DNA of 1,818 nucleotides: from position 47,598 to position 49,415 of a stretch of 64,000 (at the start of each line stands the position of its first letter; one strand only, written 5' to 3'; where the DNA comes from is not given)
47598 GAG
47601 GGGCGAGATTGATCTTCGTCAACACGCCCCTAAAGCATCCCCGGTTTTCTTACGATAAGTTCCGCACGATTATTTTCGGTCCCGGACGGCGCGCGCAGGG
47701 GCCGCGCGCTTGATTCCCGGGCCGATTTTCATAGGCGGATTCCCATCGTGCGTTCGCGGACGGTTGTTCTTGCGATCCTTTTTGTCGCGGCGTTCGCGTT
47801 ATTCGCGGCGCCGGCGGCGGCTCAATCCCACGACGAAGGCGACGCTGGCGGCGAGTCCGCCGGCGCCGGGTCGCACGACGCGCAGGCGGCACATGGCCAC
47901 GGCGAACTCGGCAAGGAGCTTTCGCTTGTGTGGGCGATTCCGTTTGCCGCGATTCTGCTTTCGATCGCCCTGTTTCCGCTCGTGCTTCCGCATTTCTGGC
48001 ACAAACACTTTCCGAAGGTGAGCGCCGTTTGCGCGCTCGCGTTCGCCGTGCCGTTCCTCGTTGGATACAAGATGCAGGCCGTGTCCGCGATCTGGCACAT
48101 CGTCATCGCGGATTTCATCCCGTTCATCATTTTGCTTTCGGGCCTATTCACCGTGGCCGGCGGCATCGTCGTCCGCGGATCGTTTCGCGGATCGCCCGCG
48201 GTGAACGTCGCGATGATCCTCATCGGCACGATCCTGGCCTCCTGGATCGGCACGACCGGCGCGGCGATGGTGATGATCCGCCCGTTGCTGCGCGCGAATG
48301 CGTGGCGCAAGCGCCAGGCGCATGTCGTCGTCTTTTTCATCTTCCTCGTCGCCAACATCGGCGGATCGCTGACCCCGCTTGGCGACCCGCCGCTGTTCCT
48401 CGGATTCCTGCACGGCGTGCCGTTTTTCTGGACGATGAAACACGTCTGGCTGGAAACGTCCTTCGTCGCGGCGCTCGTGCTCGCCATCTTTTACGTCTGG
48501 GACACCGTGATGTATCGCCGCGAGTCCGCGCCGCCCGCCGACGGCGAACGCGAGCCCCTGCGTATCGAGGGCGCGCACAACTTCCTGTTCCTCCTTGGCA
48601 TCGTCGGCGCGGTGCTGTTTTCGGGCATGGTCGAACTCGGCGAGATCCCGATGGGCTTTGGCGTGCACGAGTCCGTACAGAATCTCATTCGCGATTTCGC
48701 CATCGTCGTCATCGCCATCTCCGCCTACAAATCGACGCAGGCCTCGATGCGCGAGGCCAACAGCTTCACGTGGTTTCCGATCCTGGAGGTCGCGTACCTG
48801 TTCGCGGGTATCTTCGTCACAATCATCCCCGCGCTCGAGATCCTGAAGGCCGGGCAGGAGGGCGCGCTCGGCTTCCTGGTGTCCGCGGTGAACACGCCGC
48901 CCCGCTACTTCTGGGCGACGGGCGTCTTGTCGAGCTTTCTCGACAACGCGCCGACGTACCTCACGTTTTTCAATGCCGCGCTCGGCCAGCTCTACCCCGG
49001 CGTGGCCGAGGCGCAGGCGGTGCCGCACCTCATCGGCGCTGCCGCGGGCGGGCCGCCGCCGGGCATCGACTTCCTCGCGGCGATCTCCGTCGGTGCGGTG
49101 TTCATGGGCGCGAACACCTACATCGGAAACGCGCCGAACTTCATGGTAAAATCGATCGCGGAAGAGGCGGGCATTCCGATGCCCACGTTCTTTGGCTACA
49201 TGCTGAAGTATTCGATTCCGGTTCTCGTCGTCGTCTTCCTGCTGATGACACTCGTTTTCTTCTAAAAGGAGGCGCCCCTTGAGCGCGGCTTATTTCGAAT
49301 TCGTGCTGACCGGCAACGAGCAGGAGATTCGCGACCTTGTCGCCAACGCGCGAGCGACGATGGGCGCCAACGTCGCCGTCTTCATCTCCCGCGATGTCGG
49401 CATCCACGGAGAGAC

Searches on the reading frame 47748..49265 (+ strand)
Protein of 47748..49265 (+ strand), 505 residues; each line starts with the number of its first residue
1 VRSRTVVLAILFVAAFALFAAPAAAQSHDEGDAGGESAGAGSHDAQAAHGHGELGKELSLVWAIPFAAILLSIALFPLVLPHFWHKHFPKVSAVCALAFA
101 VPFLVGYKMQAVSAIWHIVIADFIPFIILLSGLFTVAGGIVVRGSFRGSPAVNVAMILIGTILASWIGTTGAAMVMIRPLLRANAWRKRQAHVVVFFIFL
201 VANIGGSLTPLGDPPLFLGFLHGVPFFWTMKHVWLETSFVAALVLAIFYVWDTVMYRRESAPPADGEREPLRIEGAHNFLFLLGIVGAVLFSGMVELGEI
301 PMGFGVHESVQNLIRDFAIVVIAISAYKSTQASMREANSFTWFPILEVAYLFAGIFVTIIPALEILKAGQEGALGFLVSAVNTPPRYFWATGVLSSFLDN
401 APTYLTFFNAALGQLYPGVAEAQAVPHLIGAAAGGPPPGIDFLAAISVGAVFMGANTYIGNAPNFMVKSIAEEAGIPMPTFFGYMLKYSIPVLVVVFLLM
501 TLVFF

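Call 53: search_protein_families(library=pfam, proteins=[window:47748-49265:+], max_evalue=0.0001)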
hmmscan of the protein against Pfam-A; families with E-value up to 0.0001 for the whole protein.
window:47748-49265:+ (505 aa): 2 families
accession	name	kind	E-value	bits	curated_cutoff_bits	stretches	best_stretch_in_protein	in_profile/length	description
PF16980.11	CitMHS_2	-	2e-179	597.4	25.7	1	56-505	2-448/448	Putative citrate transport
PF03600.22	CitMHS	-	1.2e-09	38.2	31.9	1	91-415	14-318/336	Citrate transporter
